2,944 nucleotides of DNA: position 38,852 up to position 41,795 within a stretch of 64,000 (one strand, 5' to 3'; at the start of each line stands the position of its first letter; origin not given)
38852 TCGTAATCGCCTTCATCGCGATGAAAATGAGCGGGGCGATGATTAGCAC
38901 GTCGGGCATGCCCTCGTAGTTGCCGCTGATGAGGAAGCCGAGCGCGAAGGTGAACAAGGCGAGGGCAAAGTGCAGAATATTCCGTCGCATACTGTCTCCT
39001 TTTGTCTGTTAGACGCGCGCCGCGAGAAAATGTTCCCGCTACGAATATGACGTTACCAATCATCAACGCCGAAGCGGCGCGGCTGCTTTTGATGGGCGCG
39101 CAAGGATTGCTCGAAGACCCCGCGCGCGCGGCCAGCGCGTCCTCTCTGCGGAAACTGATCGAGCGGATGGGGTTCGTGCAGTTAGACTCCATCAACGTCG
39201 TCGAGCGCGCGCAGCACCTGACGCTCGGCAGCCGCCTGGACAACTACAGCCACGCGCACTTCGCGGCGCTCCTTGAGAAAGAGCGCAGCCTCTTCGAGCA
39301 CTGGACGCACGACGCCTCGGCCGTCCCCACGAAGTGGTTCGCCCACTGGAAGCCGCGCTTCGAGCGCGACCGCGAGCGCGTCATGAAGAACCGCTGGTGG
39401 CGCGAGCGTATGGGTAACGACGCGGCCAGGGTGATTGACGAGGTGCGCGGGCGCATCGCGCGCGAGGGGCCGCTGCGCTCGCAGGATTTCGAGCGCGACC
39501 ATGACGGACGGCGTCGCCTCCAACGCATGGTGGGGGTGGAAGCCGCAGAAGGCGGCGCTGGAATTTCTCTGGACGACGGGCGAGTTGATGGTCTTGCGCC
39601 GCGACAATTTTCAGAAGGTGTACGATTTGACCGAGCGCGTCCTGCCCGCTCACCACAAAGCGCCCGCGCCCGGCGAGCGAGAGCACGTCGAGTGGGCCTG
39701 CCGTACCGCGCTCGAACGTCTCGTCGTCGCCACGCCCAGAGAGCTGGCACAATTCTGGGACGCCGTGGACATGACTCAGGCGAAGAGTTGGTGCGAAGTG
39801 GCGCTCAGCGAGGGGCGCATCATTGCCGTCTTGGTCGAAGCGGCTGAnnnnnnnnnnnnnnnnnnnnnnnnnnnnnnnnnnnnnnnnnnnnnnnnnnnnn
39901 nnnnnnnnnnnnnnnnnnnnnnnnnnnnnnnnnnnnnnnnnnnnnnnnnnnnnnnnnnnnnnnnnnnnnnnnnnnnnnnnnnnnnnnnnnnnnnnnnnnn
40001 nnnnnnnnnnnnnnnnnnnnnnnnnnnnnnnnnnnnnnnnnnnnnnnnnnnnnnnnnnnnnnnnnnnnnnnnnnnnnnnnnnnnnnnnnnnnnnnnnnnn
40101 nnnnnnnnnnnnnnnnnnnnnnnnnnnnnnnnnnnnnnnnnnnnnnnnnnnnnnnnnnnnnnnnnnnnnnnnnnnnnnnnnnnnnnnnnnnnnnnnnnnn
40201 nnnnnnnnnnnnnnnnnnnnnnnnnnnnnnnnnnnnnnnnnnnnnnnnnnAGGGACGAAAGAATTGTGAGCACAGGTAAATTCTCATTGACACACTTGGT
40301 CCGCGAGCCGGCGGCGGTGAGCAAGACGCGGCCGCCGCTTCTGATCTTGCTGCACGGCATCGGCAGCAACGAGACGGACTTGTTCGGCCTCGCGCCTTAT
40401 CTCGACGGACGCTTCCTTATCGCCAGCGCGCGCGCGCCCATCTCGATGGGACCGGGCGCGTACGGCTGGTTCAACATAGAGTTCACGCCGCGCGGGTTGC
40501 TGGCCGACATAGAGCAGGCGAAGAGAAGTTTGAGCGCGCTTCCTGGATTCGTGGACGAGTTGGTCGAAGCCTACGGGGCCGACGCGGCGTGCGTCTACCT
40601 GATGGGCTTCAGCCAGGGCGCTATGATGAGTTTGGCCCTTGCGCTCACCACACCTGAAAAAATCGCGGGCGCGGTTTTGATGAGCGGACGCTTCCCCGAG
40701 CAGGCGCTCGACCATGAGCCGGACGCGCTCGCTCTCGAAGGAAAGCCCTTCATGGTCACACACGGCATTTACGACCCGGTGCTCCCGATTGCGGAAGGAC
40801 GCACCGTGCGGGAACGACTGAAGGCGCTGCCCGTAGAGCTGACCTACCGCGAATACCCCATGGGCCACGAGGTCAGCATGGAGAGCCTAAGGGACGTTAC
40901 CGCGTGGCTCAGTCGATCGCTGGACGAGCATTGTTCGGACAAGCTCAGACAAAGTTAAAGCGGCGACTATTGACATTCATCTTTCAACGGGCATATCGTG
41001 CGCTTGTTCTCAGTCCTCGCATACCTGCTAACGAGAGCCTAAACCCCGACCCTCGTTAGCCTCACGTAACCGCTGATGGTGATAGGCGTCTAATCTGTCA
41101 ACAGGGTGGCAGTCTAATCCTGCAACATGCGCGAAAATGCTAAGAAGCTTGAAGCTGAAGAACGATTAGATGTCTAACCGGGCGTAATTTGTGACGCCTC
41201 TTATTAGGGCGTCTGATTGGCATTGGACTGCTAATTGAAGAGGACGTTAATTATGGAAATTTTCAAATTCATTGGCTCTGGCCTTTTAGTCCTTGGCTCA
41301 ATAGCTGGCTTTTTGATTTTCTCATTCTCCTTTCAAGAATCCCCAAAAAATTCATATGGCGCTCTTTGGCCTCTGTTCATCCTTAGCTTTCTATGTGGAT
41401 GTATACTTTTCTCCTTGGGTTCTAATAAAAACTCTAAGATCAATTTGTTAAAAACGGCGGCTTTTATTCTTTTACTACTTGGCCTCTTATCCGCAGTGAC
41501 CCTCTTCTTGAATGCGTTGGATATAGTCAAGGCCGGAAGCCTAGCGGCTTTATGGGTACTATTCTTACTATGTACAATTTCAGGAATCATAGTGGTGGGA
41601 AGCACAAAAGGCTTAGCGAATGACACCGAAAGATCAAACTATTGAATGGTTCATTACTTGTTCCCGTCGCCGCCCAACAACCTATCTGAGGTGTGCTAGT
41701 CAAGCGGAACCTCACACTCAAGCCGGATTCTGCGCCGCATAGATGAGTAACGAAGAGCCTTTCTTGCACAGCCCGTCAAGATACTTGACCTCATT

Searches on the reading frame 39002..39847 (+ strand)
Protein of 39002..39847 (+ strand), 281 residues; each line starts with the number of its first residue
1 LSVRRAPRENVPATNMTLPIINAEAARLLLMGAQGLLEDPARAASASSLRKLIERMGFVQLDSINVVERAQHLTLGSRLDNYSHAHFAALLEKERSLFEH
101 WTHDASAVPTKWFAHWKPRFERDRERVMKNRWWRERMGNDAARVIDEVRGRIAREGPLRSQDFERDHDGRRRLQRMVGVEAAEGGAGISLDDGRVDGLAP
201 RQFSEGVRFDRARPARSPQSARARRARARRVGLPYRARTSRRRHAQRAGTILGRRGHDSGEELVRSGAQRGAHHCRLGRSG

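Call 91: search_protein_families(library=pfam, proteins=[window:39002-39847:+], max_evalue=0.001)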
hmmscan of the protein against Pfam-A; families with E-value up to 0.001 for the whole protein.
window:39002-39847:+ (281 aa): 1 family
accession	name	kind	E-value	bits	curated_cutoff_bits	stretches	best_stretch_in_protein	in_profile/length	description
PF06224.18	AlkZ-like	-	1.1e-17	65.1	25.9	1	53-176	1-115/329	DNA glycosylase AlkZ-like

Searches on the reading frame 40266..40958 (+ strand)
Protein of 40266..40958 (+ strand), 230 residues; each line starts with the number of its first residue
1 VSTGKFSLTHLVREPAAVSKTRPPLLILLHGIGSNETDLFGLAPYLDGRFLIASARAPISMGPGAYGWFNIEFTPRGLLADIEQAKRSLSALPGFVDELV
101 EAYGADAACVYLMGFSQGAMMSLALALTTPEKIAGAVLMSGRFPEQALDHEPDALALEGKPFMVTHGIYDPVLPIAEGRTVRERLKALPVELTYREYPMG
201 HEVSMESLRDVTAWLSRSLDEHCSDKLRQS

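Call 91: search_protein_families(library=pfam, proteins=[window:40266-40958:+], max_evalue=0.001)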
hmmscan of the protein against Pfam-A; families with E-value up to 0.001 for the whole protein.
window:40266-40958:+ (230 aa): 7 families
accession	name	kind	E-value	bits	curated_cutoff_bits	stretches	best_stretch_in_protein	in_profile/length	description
PF02230.22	Abhydrolase_2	-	2.7e-25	90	23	1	22-216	13-214/217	Phospholipase/Carboxylesterase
PF00561.26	Abhydrolase_1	-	1.7e-09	38.1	25.8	1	24-188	1-147/245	alpha/beta hydrolase fold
PF12697.13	Abhydrolase_6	-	1.6e-05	26.1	26.3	1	26-161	1-114/217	Alpha/beta hydrolase family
PF12146.15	Hydrolase_4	-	2.1e-05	24.4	27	1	80-143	50-111/239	Serine aminopeptidase, S33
PF00326.27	Peptidase_S9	-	8.5e-05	22.6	22.6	0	158-220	143-211/213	Prolyl oligopeptidase family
PF20434.5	BD-FAE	-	0.00056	19.9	26.8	0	95-131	76-113/215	BD-FAE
PF03959.19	FSH1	-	0.00067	19.8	21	1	64-188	68-189/211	Serine hydrolase (FSH1)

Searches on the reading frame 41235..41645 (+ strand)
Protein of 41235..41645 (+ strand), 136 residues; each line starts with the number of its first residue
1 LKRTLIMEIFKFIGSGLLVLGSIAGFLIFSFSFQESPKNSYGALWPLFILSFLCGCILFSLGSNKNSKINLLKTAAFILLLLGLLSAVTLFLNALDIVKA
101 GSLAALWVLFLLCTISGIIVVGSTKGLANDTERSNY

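Call 91: search_protein_families(library=pfam, proteins=[window:41235-41645:+], max_evalue=0.001)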
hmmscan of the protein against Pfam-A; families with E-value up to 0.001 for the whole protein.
window:41235-41645:+ (136 aa): 1 family
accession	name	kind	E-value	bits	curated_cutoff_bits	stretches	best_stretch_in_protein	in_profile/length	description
PF03601.19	Cons_hypoth698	-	0.00013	21.5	24.5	1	27-102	222-298/304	Conserved hypothetical protein 698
